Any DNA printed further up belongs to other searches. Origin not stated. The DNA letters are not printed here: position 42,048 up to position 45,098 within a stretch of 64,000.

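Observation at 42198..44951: RelA/SpoT homolog fused to an EamA/DMT membrane transporter domain, with a seemingly degenerate synthetase site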

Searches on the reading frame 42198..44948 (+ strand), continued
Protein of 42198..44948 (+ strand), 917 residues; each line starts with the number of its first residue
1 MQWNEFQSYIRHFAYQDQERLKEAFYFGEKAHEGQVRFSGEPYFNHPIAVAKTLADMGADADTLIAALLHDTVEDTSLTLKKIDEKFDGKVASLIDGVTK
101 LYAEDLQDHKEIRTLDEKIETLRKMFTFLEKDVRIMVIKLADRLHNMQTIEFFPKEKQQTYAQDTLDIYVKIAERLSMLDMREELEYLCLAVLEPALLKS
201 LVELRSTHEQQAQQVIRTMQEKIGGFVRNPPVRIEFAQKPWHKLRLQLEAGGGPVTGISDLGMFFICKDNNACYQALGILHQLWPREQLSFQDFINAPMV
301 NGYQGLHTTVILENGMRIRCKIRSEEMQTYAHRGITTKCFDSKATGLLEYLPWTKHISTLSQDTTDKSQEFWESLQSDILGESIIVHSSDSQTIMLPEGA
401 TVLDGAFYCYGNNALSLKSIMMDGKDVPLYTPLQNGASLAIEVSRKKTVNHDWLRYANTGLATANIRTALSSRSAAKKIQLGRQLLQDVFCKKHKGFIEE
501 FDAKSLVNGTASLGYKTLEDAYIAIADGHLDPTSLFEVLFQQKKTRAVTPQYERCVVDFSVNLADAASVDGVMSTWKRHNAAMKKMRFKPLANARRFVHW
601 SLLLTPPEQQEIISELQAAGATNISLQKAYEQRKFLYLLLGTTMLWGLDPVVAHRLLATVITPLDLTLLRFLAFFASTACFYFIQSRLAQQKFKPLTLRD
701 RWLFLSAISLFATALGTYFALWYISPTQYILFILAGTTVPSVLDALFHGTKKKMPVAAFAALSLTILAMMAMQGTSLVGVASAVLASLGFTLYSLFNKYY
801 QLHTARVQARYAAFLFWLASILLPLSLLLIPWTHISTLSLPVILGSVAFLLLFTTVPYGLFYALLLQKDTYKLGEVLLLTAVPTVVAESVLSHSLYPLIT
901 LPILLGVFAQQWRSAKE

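Call 67: find_encoding_contigs(protein=P0050, flank=10000, max_places=1)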
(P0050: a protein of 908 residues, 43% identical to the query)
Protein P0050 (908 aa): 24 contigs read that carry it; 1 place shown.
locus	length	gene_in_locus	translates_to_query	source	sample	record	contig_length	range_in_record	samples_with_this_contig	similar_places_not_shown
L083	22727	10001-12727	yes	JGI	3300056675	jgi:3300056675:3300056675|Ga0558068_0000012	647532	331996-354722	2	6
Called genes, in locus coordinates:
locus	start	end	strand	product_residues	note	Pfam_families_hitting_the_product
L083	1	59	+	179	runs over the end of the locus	-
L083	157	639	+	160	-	-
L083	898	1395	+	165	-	-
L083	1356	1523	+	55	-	-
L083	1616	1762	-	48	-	-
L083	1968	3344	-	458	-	PF00395:SLH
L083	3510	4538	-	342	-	PF22807:TrAA12, PF07995:GSDH, PF22807:TrAA12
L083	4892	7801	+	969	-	PF00005:ABC_tran (faint), PF02463:SMC_N (weak), PF13304:AAA_21 (faint), PF13555:AAA_29 (faint), PF20703:nSTAND1 (faint), PF17760:UvrA_inter, PF17755:UvrA_DNA-bind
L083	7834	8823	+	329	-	PF00149:Metallophos, PF12850:Metallophos_2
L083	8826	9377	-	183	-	PF08534:Redoxin, PF00578:AhpC-TSA, PF13905:Thioredoxin_8 (weak)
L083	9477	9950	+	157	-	PF00293:NUDIX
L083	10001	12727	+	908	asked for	PF13328:HD_4, PF01966:HD, PF04607:RelA_SpoT, PF00892:EamA (faint)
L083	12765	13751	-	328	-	-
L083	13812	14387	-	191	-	-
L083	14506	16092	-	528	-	PF01546:Peptidase_M20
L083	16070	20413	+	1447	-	PF00133:tRNA-synt_1, PF09334:tRNA-synt_1g (weak), PF00300:His_Phos_1, PF00133:tRNA-synt_1, PF08264:Anticodon_1, PF19302:DUF5915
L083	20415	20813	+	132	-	-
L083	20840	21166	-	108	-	-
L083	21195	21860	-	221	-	PF00230:MIP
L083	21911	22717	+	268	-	-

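Call 68: find_encoding_contigs(protein=P0075, flank=10000, max_places=1)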
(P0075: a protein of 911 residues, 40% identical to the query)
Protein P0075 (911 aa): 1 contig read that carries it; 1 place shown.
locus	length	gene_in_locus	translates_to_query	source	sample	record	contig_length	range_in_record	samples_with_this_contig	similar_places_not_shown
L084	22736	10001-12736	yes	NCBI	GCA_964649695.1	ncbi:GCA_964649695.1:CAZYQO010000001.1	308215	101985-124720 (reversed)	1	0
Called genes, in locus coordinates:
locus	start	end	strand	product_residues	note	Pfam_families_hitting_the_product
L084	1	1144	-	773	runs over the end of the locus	PF13588:HSDR_N_2 (faint), PF00270:DEAD, PF04851:ResIII, PF18766:SWI2_SNF2, PF00271:Helicase_C, PF08463:EcoEI_R_C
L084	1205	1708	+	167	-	PF01936:NYN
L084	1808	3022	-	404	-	PF01420:Methylase_S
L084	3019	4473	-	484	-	PF12161:HsdM_N, PF02384:N6_Mtase, PF07669:Eco57I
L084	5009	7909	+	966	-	PF00005:ABC_tran (faint), PF02463:SMC_N (faint), PF03193:RsgA_GTPase (faint), PF13304:AAA_21 (faint), PF13555:AAA_29 (faint), PF20703:nSTAND1 (faint), PF17760:UvrA_inter, PF17755:UvrA_DNA-bind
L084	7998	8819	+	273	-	PF00149:Metallophos, PF12850:Metallophos_2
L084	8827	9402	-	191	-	PF08534:Redoxin, PF00578:AhpC-TSA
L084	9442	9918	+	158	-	PF00293:NUDIX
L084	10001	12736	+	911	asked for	PF13328:HD_4, PF01966:HD, PF04607:RelA_SpoT, PF00892:EamA (weak)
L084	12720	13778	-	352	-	-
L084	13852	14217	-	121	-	-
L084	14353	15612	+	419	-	-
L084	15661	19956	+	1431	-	PF00133:tRNA-synt_1, PF09334:tRNA-synt_1g (faint), PF00300:His_Phos_1, PF00133:tRNA-synt_1, PF08264:Anticodon_1, PF19302:DUF5915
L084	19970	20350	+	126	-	-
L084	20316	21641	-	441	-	-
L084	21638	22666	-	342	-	-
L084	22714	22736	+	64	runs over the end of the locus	-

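Call 69: find_encoding_contigs(protein=P0040, flank=10000, max_places=1)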
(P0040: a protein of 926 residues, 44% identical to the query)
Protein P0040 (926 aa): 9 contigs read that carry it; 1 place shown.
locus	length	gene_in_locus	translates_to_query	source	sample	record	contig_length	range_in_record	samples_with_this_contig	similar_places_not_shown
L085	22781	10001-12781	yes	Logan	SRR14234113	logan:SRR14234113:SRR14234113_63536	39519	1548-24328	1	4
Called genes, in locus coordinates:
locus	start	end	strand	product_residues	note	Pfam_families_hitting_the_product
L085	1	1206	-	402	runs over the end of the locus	PF00926:DHBP_synthase, PF00925:GTP_cyclohydro2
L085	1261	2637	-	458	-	PF00395:SLH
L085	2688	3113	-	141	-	PF00885:DMRL_synthase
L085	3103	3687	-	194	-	PF00677:Lum_binding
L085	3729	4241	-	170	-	PF13302:Acetyltransf_3, PF13420:Acetyltransf_4 (weak), PF00583:Acetyltransf_1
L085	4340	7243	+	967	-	PF00005:ABC_tran (faint), PF02463:SMC_N (faint), PF13191:AAA_16 (faint), PF13304:AAA_21 (faint), PF13555:AAA_29 (faint), PF20703:nSTAND1 (faint), PF17760:UvrA_inter, PF17755:UvrA_DNA-bind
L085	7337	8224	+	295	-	PF00149:Metallophos, PF12850:Metallophos_2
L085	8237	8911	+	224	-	PF13739:PdaC (weak)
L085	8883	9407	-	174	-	PF00578:AhpC-TSA, PF08534:Redoxin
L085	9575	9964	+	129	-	PF00293:NUDIX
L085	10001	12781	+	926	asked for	PF13328:HD_4, PF01966:HD (weak), PF04607:RelA_SpoT, PF19296:RelA_AH (weak)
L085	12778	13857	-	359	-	-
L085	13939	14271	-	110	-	-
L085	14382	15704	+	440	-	PF01546:Peptidase_M20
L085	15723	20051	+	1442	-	PF00133:tRNA-synt_1, PF09334:tRNA-synt_1g (faint), PF00300:His_Phos_1, PF00133:tRNA-synt_1, PF08264:Anticodon_1, PF19302:DUF5915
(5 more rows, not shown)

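Call 71: find_encoding_contigs(protein=P0002, flank=6000, max_places=1)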
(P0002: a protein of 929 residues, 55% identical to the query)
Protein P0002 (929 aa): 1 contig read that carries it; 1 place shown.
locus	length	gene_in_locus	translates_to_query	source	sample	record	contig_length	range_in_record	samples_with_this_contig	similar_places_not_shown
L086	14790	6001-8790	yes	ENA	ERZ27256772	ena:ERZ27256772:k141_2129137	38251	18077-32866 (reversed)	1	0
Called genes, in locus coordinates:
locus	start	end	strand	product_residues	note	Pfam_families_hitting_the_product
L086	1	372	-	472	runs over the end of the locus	PF00395:SLH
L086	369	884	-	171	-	PF00885:DMRL_synthase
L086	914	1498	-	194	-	PF00677:Lum_binding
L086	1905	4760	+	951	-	PF02463:SMC_N (faint), PF13304:AAA_21 (faint), PF13555:AAA_29 (faint), PF20703:nSTAND1 (faint), PF17760:UvrA_inter, PF00684:DnaJ_CXXCXGXG (faint), PF17755:UvrA_DNA-bind, PF00005:ABC_tran (weak)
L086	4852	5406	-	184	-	PF08534:Redoxin, PF00578:AhpC-TSA, PF13905:Thioredoxin_8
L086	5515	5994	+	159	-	PF00293:NUDIX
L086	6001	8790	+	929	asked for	PF01966:HD, PF13328:HD_4, PF04607:RelA_SpoT, PF19296:RelA_AH (weak)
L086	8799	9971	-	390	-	-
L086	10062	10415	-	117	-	-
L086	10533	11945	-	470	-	PF01546:Peptidase_M20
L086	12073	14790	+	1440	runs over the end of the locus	PF00133:tRNA-synt_1, PF09334:tRNA-synt_1g (faint), PF00300:His_Phos_1, PF00133:tRNA-synt_1, PF08264:Anticodon_1, PF19302:DUF5915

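Call 72: find_encoding_contigs(protein=P0005, flank=6000, max_places=1)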
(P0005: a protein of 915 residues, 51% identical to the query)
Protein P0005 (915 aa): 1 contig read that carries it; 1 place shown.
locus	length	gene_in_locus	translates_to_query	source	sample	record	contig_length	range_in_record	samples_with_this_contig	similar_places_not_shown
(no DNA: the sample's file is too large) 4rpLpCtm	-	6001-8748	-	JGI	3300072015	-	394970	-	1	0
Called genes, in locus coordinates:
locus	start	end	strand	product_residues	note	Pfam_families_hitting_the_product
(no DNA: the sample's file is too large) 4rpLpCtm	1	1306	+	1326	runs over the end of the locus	PF00404:Dockerin_1 (faint), PF13948:DUF4215 (weak), PF13415:Beta-prop_FBX42 (faint), PF25852:DUF6242_C (weak), PF01344:Kelch_1 (faint), PF13964:Beta-prop_Calicin, PF24681:Kelch_KLHDC2_KLHL20_DRC7, PF25852:DUF6242_C (weak), +1 more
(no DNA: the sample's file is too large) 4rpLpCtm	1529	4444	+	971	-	PF00005:ABC_tran (faint), PF02463:SMC_N (weak), PF03193:RsgA_GTPase (faint), PF13191:AAA_16 (faint), PF13304:AAA_21 (faint), PF13555:AAA_29 (faint), PF17760:UvrA_inter, PF17755:UvrA_DNA-bind, +1 more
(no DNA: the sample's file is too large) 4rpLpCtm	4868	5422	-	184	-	PF08534:Redoxin, PF00578:AhpC-TSA, PF13905:Thioredoxin_8 (weak)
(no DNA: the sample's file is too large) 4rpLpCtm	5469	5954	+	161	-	PF00293:NUDIX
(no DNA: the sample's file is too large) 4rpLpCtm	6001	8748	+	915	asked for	PF13328:HD_4, PF01966:HD (weak), PF04607:RelA_SpoT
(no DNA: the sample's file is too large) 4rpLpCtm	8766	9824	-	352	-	-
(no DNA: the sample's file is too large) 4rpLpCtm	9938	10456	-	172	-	-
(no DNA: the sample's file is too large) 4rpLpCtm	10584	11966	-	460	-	PF01546:Peptidase_M20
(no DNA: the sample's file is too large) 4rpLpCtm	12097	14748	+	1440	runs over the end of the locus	PF00133:tRNA-synt_1, PF09334:tRNA-synt_1g (weak), PF00300:His_Phos_1, PF00133:tRNA-synt_1, PF08264:Anticodon_1, PF19302:DUF5915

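Call 73: find_encoding_contigs(protein=P0062, flank=6000, max_places=1)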
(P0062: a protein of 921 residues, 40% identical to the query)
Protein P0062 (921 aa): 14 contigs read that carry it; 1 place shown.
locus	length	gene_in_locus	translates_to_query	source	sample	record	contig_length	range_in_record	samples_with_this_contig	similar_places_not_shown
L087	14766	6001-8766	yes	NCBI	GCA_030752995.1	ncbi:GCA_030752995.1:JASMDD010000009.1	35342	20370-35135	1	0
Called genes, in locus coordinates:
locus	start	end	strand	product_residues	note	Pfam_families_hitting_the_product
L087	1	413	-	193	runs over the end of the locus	PF00677:Lum_binding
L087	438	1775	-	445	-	-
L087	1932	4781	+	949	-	PF00005:ABC_tran (faint), PF02463:SMC_N (weak), PF13191:AAA_16 (faint), PF13304:AAA_21 (faint), PF13555:AAA_29 (faint), PF20703:nSTAND1 (faint), PF17760:UvrA_inter, PF17755:UvrA_DNA-bind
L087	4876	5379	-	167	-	PF00578:AhpC-TSA, PF08534:Redoxin, PF13905:Thioredoxin_8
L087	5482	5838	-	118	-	PF05635:23S_rRNA_IVP, PF22296:bAvd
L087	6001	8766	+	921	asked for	PF13328:HD_4, PF01966:HD, PF04607:RelA_SpoT, PF19296:RelA_AH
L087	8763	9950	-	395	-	-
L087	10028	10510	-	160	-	-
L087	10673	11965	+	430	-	PF01546:Peptidase_M20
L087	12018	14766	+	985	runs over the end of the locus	PF00133:tRNA-synt_1, PF09334:tRNA-synt_1g (faint), PF00300:His_Phos_1, PF00133:tRNA-synt_1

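Call 76: search_protein_families(library=ncbifam, proteins=[L086:5515-5991:+, L083:9477-9947:+, L084:9442-9915:+], max_evalue=0.001)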
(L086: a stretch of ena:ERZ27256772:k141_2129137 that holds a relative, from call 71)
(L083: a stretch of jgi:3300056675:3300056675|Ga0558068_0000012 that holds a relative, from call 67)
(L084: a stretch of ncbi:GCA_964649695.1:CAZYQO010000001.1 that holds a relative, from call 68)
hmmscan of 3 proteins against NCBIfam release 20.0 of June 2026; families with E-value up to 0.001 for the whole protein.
L086:5515-5991:+ (159 aa): 11 families
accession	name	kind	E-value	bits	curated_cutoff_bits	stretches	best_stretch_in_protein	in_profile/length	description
NF041652.1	Nud_hyd_Dein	equivalog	5.2e-09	36.5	200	1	28-60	44-76/152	Nudix hydrolase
NF008044.0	PRK10776.1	equivalog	7.8e-07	29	148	1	28-59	32-63/130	8-oxo-dGTP diphosphatase MutT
TIGR02705.1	nudix_YtkD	equivalog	1.6e-06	27.8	154.4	1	12-58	30-76/156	RNA deprotection pyrophosphohydrolase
NF001937.0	PRK00714.1-4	equivalog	1.6e-06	27.8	139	1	7-58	9-62/161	RNA pyrophosphohydrolase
TIGR00586.1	mutt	equivalog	1.9e-06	27.9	97.9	1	28-137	33-111/129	8-oxo-dGTP diphosphatase MutT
NF001935.0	PRK00714.1-2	equivalog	3.8e-06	26.5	259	1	2-58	4-62/183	RNA pyrophosphohydrolase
NF006961.0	PRK09438.1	equivalog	8.6e-06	25.3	103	1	29-65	34-70/151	dihydroneopterin triphosphate diphosphatase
NF001938.0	PRK00714.1-5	equivalog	8.8e-06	25.2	116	1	25-60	43-79/172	RNA pyrophosphohydrolase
NF006530.0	PRK08999.1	equivalog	9.4e-06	24.9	245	1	27-59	33-65/315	Nudix family hydrolase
NF001934.0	PRK00714.1-1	equivalog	5.2e-05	22.7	241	1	9-57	11-61/176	RNA pyrophosphohydrolase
NF011963.0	PRK15434.1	subfamily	0.00015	21.5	146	0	10-61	22-77/159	GDP-mannose mannosyl hydrolase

L083:9477-9947:+ (157 aa): 9 families
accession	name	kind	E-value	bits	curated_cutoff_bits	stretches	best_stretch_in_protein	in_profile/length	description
NF041652.1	Nud_hyd_Dein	equivalog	2.4e-08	34.3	200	1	6-61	15-77/152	Nudix hydrolase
NF008044.0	PRK10776.1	equivalog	4.2e-06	26.7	148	1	25-59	29-63/130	8-oxo-dGTP diphosphatase MutT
TIGR00586.1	mutt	equivalog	1.1e-05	25.4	97.9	1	26-59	31-64/129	8-oxo-dGTP diphosphatase MutT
NF001937.0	PRK00714.1-4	equivalog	1.9e-05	24.3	139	1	15-66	17-73/161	RNA pyrophosphohydrolase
NF001938.0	PRK00714.1-5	equivalog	2.5e-05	23.7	116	1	23-66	41-85/172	RNA pyrophosphohydrolase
NF006530.0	PRK08999.1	equivalog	4.7e-05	22.6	245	1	9-59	11-65/315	Nudix family hydrolase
TIGR02705.1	nudix_YtkD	equivalog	0.00039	20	154.4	1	11-61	29-79/156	RNA deprotection pyrophosphohydrolase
NF001936.0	PRK00714.1-3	equivalog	0.00077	19.4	118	0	26-66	34-75/155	RNA pyrophosphohydrolase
NF001935.0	PRK00714.1-2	equivalog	0.00079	19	259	0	16-65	18-72/183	RNA pyrophosphohydrolase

L084:9442-9915:+ (158 aa): 10 families
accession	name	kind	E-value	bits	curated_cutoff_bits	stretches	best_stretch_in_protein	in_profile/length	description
NF041652.1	Nud_hyd_Dein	equivalog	5.3e-08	33.2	200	1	25-61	41-77/152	Nudix hydrolase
NF008044.0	PRK10776.1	equivalog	1.9e-06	27.8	148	1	28-61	32-65/130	8-oxo-dGTP diphosphatase MutT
TIGR02705.1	nudix_YtkD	equivalog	1.1e-05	25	154.4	1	20-60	38-78/156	RNA deprotection pyrophosphohydrolase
NF001938.0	PRK00714.1-5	equivalog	1.6e-05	24.3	116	1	25-66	43-85/172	RNA pyrophosphohydrolase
NF001937.0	PRK00714.1-4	equivalog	3.2e-05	23.6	139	1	17-62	19-69/161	RNA pyrophosphohydrolase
NF006530.0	PRK08999.1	equivalog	7.1e-05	22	245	1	27-60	33-66/315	Nudix family hydrolase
NF006961.0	PRK09438.1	equivalog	0.00014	21.4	103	1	28-63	33-68/151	dihydroneopterin triphosphate diphosphatase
NF011963.0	PRK15434.1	subfamily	0.00016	21.4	146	0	27-65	38-81/159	GDP-mannose mannosyl hydrolase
TIGR00586.1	mutt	equivalog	0.00022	21.3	97.9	1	27-59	32-64/129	8-oxo-dGTP diphosphatase MutT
NF001935.0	PRK00714.1-2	equivalog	0.00091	18.8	259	0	15-59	17-63/183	RNA pyrophosphohydrolase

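Call 77: search_solved_structures(query=L086:5515-5991:+, max_evalue=0.001)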
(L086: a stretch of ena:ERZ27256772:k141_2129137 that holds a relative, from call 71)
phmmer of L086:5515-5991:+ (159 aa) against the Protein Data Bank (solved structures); distinct sequences matched with E-value up to 0.001: 22.
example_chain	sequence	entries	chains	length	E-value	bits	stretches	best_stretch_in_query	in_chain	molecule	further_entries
3f6a_A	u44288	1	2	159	1.2e-15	61.2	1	2-143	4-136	Hydrolase, NUDIX family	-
1jrk_A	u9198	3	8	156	5.4e-14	55.8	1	8-113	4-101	Nudix homolog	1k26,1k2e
3fcm_A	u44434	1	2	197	8.4e-07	32.4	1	4-139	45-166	Hydrolase, NUDIX family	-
3id9_A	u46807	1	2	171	5.3e-06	29.8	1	8-61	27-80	MutT/NUDIX family protein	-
3smd_A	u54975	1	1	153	2.6e-05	27.6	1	8-64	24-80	MutT/NUDIX family protein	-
3ees_A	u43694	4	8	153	3.7e-05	27.1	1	28-61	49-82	Probable pyrophosphohydrolase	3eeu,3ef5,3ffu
2yyh_A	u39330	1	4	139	6.7e-05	26.2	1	31-62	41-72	8-OXO-dGTPase domain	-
1vc8_A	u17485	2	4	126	8.5e-05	25.9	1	12-60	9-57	Ndx1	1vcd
4ilq_A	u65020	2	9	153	9.2e-05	25.8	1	19-85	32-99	CT771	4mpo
3i9x_A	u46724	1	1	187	9.9e-05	25.7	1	28-56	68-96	mutT/nudix family protein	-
3q1p_A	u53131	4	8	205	0.00013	25.3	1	11-75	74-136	Phosphohydrolase (MutT/nudix family protein)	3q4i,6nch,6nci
2fml_A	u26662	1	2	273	0.00014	25.2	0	26-60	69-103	MutT/nudix family protein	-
1kt9_A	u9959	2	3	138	0.00015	25.1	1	28-76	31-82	Diadenosine Tetraphosphate Hydrolase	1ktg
3hhj_A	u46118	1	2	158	0.00017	24.9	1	10-60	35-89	Mutator mutT protein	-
1vc9_A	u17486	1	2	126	0.00022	24.5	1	12-60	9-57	Ndx1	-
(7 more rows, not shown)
